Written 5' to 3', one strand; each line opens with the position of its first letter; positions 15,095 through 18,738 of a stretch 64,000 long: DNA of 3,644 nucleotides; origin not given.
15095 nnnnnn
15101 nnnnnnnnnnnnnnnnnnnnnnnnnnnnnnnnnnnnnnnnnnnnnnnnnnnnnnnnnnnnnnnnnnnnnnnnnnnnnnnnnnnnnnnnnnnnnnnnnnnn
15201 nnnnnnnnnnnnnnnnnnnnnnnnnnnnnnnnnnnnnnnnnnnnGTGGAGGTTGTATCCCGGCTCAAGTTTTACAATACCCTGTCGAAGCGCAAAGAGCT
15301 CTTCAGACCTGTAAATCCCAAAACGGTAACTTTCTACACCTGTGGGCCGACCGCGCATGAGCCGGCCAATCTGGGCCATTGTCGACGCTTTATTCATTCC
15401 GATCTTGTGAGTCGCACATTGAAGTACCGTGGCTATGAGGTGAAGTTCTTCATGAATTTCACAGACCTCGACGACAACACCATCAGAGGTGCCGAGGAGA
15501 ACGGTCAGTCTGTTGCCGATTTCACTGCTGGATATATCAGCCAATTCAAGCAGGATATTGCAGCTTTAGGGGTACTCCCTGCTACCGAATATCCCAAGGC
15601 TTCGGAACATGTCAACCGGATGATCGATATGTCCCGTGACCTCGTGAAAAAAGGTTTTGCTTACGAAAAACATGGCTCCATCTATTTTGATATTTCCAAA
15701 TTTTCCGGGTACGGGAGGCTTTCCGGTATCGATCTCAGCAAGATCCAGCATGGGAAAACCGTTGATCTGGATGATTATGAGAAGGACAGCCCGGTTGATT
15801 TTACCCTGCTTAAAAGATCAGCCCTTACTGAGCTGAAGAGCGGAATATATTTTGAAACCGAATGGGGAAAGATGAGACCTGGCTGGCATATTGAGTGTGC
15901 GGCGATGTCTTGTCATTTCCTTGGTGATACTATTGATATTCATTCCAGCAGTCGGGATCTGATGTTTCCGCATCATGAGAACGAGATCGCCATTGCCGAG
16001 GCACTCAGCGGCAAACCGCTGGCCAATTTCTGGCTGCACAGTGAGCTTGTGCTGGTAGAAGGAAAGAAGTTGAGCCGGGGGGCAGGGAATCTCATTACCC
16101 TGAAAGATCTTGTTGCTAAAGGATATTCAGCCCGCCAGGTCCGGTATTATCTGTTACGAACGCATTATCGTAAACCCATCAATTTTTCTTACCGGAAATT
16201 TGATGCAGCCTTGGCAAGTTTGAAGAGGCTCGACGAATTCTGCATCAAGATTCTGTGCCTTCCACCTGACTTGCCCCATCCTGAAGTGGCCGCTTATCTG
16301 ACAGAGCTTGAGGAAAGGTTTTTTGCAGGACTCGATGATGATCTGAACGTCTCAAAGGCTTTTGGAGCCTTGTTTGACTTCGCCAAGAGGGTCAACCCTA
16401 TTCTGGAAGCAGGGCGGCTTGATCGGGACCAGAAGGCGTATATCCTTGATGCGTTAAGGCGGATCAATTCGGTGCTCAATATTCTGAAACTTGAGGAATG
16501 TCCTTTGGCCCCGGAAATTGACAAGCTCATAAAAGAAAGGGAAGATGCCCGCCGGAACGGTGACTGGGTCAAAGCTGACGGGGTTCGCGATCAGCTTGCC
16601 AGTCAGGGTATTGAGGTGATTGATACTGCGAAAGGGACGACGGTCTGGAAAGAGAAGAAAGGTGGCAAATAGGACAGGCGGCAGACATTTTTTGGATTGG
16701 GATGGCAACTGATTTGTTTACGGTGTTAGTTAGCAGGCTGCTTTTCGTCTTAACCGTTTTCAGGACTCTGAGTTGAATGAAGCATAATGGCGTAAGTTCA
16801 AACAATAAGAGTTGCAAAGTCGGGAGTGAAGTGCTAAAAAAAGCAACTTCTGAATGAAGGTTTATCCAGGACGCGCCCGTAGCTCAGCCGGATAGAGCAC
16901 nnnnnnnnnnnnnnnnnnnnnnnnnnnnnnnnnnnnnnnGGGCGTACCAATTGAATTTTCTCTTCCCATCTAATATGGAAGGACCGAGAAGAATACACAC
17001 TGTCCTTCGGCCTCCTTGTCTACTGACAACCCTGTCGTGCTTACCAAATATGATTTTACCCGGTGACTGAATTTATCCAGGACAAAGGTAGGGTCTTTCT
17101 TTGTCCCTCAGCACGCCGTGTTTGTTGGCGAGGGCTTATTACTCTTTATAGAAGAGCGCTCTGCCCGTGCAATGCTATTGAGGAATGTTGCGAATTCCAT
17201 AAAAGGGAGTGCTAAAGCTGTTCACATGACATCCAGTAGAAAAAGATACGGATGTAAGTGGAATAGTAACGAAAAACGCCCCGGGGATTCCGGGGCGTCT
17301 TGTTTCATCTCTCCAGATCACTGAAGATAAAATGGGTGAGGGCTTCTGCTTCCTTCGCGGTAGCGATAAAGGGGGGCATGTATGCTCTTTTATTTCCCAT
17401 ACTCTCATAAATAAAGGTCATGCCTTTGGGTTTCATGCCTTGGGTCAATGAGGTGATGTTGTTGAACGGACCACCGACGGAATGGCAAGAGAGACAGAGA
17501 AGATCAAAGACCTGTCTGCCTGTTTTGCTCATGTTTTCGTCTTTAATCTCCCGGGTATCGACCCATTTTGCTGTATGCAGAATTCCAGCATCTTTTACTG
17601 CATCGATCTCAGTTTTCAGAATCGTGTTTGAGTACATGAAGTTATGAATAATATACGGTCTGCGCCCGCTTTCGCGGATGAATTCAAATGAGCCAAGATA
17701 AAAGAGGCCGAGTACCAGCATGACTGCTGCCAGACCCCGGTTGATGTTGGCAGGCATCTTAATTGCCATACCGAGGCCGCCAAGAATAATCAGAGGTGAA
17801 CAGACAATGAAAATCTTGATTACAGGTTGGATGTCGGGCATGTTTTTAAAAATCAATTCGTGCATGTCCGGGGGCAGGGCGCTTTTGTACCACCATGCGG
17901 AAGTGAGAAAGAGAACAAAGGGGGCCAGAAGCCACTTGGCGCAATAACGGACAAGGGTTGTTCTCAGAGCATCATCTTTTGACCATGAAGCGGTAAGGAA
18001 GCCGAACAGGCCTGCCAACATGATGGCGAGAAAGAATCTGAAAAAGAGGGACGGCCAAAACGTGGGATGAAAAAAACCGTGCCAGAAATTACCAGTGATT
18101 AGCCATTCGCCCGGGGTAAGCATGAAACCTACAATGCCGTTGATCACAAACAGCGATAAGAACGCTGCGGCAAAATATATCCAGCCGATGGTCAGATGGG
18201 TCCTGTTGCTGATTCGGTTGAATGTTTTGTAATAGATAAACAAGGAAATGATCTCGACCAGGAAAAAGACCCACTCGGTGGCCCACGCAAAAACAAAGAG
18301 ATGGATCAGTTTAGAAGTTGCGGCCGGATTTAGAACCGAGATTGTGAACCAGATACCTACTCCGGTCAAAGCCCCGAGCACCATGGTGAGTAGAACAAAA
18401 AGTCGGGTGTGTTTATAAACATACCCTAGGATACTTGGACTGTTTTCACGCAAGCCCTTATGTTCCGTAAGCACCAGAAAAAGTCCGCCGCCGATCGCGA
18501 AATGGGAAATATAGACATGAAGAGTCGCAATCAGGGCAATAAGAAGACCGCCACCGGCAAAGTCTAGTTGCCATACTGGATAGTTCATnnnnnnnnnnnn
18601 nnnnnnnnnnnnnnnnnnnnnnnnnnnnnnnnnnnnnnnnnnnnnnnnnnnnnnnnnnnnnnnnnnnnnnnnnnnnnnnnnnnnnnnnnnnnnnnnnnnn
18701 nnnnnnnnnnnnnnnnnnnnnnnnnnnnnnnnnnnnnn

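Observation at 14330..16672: Single-polypeptide fusion of cysteine synthase and a CysRS module with non-canonical HIGH and KMSKS motifs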

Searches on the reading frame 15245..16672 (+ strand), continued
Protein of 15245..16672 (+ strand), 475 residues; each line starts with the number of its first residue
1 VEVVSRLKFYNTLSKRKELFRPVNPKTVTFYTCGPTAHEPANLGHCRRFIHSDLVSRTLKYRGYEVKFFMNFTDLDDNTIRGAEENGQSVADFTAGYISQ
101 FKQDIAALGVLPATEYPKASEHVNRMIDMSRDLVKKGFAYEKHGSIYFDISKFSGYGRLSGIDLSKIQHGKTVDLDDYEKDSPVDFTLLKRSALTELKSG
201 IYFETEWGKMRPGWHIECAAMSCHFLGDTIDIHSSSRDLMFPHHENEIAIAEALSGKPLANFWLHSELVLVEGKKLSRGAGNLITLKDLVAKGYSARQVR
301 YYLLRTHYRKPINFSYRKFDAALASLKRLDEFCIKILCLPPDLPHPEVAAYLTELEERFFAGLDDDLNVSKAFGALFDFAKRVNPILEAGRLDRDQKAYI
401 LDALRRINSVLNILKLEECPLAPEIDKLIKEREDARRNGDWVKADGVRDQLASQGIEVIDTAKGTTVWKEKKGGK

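Call 74: search_protein_families(library=ncbifam, proteins=[P0130, P0133, P0148, P0181, L086:6553-7293:+, L086:4209-5126:+], max_evalue=1e-20)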
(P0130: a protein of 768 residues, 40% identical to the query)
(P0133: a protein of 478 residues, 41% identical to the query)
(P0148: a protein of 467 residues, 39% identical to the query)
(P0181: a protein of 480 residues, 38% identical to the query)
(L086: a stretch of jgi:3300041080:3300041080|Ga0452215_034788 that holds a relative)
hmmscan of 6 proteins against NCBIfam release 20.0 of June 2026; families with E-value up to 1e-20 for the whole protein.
P0130 (768 aa): 12 families
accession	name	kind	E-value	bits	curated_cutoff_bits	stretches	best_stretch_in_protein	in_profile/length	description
TIGR00435.1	cysS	equivalog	4.4e-155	517.3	340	1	305-767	1-465/466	cysteine--tRNA ligase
NF011108.0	PRK14536.1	equivalog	3.2e-135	451.7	780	1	303-767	1-489/490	cysteine--tRNA ligase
TIGR01136.1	cysKM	subfamily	1.7e-111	372.3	344.15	1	6-297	2-298/299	cysteine synthase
NF011107.0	PRK14534.1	equivalog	1.1e-103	347.8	744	1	304-767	2-480/481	cysteine--tRNA ligase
TIGR01138.1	cysM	equivalog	2.7e-100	335.6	394.2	1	5-297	2-289/290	cysteine synthase B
TIGR01139.1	cysK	equivalog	1.2e-99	333.4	350.95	1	6-297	2-297/298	cysteine synthase A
NF008735.0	PRK11761.1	equivalog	3.1e-95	318.8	413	1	3-299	4-295/296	cysteine synthase CysM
TIGR01137.1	cysta_beta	equivalog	1.8e-87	294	510.25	1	2-303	2-315/457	cystathionine beta-synthase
NF007989.0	PRK10717.1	equivalog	1.2e-79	267.8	387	1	2-298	5-318/334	cysteine synthase A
TIGR03447.1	mycothiol_MshC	equivalog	5.3e-76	256.1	485.1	1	299-699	12-403/411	cysteine--1-D-myo-inosityl 2-amino-2-deoxy-alpha-D-glucopyranoside ligase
TIGR03945.1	PLP_SbnA_fam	equivalog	2.6e-70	236.9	349.95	1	5-295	1-297/304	2,3-diaminopropionate biosynthesis protein SbnA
NF053679.1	CysteaSynCapA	equivalog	1.7e-65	221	600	1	2-296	7-318/329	cysteate synthase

P0133 (478 aa): 4 families
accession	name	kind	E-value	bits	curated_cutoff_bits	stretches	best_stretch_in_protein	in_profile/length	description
TIGR00435.1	cysS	equivalog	1.9e-145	485.5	340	1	6-469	1-465/466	cysteine--tRNA ligase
NF011108.0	PRK14536.1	equivalog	5.6e-123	411.3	780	1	6-469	3-489/490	cysteine--tRNA ligase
NF011107.0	PRK14534.1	equivalog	3e-100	336.5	744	1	5-469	2-480/481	cysteine--tRNA ligase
TIGR03447.1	mycothiol_MshC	equivalog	7.9e-75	252.2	485.1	1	4-389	16-393/411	cysteine--1-D-myo-inosityl 2-amino-2-deoxy-alpha-D-glucopyranoside ligase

P0148 (467 aa): 4 families
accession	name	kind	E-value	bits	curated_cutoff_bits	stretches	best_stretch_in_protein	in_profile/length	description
TIGR00435.1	cysS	equivalog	1.5e-162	541.9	340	1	5-466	1-465/466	cysteine--tRNA ligase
NF011108.0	PRK14536.1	equivalog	2.1e-113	379.7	780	1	4-467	2-490/490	cysteine--tRNA ligase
TIGR03447.1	mycothiol_MshC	equivalog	4.6e-89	299.1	485.1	1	3-400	16-405/411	cysteine--1-D-myo-inosityl 2-amino-2-deoxy-alpha-D-glucopyranoside ligase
NF011107.0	PRK14534.1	equivalog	5.6e-75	253.2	744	1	24-466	20-480/481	cysteine--tRNA ligase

P0181 (480 aa): 4 families
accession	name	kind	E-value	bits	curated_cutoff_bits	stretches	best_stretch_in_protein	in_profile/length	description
TIGR00435.1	cysS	equivalog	1.7e-178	594.5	340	1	2-472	1-464/466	cysteine--tRNA ligase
NF011108.0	PRK14536.1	equivalog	1.1e-114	384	780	1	2-472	3-488/490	cysteine--tRNA ligase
TIGR03447.1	mycothiol_MshC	equivalog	1.9e-88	297.1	485.1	1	2-382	18-391/411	cysteine--1-D-myo-inosityl 2-amino-2-deoxy-alpha-D-glucopyranoside ligase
NF011107.0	PRK14534.1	equivalog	1.8e-72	244.9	744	1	1-472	2-479/481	cysteine--tRNA ligase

L086:6553-7293:+ (246 aa): 14 families
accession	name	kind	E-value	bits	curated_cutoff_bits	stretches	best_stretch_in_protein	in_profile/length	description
NF006444.0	PRK08762.1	equivalog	5.9e-75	252.3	449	1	8-244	122-368/387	molybdopterin-synthase adenylyltransferase MoeB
NF006204.0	PRK08328.1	equivalog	1.7e-70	237.2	339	1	6-223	2-220/231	hypothetical protein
NF047750.1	SAMPActivE1UbaA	equivalog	2.4e-66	223.8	450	1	5-245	4-250/270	SAMP-activating enzyme E1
NF004281.0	PRK05690.1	subfamily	1.8e-65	220.7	266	1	5-244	4-249/250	molybdopterin-synthase adenylyltransferase MoeB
NF005902.0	PRK07878.1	equivalog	5.4e-60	203.3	647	1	5-243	14-263/392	adenylyltransferase/sulfurtransferase MoeZ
TIGR02356.1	adenyl_thiF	equivalog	1.9e-55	187.4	275.25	1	13-207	1-202/203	thiazole biosynthesis adenylyltransferase ThiF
NF005646.0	PRK07411.1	equivalog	8.1e-54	183.2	633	1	5-242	10-254/390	molybdopterin-synthase adenylyltransferase MoeB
TIGR02355.1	moeB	equivalog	9.2e-52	175.8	376.55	1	11-243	2-240/240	molybdopterin-synthase adenylyltransferase MoeB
NF004111.0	PRK05600.1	equivalog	2.9e-44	151.7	437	1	6-240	14-258/371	ThiF family adenylyltransferase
NF009123.0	PRK12475.1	subfamily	4.1e-39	134.8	510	1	13-245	4-245/338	MoeB/ThiF family adenylyltransferase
NF006395.0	PRK08644.1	equivalog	9.5e-32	110.4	159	1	22-145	21-143/215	sulfur carrier protein ThiS adenylyltransferase ThiF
NF006077.0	PRK08223.1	equivalog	3e-28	98.7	266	1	14-169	11-168/296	hypothetical protein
TIGR02354.1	thiF_fam2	equivalog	6.8e-26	91.4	152.2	1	24-144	14-133/200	thiamine biosynthesis protein ThiF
NF011424.0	PRK14851.1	subfamily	1.5e-21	76.1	1170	1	8-172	20-185/679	hypothetical protein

L086:4209-5126:+ (305 aa): 8 families
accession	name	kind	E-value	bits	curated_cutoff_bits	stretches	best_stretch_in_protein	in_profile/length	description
TIGR01136.1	cysKM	subfamily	2.4e-116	388.3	344.15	1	16-303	4-299/299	cysteine synthase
TIGR01138.1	cysM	equivalog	6.1e-113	377.2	394.2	1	15-303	4-290/290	cysteine synthase B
NF008735.0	PRK11761.1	equivalog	1.5e-109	365.9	413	1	11-304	4-295/296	cysteine synthase CysM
TIGR01139.1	cysK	equivalog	3.6e-104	348.2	350.95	1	16-303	4-298/298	cysteine synthase A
TIGR01137.1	cysta_beta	equivalog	1.2e-89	301.1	510.25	1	11-299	3-307/457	cystathionine beta-synthase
NF007989.0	PRK10717.1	equivalog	4.2e-82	275.9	387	1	9-302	4-317/334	cysteine synthase A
NF053679.1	CysteaSynCapA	equivalog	2.1e-67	227.2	600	1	8-299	5-316/329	cysteate synthase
TIGR03945.1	PLP_SbnA_fam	equivalog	4.1e-63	213.3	349.95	1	15-300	3-297/304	2,3-diaminopropionate biosynthesis protein SbnA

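Call 92: find_encoding_contigs(protein=P0276, flank=6000, max_places=2)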
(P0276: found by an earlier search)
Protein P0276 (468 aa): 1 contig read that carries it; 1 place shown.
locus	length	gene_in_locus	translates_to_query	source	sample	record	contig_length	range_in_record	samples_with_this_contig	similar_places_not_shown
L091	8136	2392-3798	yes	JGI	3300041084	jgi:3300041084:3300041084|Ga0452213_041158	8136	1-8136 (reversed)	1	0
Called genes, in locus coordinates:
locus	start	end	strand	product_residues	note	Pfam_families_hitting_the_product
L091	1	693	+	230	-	?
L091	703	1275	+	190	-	PF00072:Response_reg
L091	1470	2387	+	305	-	PF00291:PALP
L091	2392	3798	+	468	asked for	PF01406:tRNA-synt_1e, PF01921:tRNA-synt_1f (faint), PF09334:tRNA-synt_1g (faint), PF09190:DALR_2, PF23493:CysS_C (weak)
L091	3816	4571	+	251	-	PF00899:ThiF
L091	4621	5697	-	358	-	PF08735:DUF1786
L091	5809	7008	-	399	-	PF04389:Peptidase_M28, PF01546:Peptidase_M20, PF05343:Peptidase_M42 (weak), PF07687:M20_dimer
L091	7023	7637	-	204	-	PF14358:DUF4405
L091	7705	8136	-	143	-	?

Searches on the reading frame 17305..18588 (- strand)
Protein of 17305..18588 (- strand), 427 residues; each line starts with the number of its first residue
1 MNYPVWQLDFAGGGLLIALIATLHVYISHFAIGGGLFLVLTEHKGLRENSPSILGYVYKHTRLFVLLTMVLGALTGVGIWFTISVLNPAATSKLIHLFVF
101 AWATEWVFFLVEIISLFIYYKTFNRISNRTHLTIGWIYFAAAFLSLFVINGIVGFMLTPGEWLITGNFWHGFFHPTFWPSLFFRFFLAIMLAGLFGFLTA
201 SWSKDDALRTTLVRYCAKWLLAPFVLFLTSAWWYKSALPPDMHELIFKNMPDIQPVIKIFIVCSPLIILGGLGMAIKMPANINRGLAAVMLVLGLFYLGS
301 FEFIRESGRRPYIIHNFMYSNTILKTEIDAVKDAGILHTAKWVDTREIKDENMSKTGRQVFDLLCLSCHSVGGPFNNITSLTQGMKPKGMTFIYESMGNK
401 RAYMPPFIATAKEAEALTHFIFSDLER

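Call 13: search_protein_families(library=pfam, proteins=[window:17305-18588:-], max_evalue=0.00001)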
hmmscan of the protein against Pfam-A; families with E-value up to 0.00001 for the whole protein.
window:17305-18588:- (427 aa): 1 family
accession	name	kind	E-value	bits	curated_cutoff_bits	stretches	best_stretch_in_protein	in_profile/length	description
PF01654.22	Cyt_bd_oxida_I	-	1.5e-08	34.1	26.2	1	17-202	6-198/418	Cytochrome bd terminal oxidase subunit I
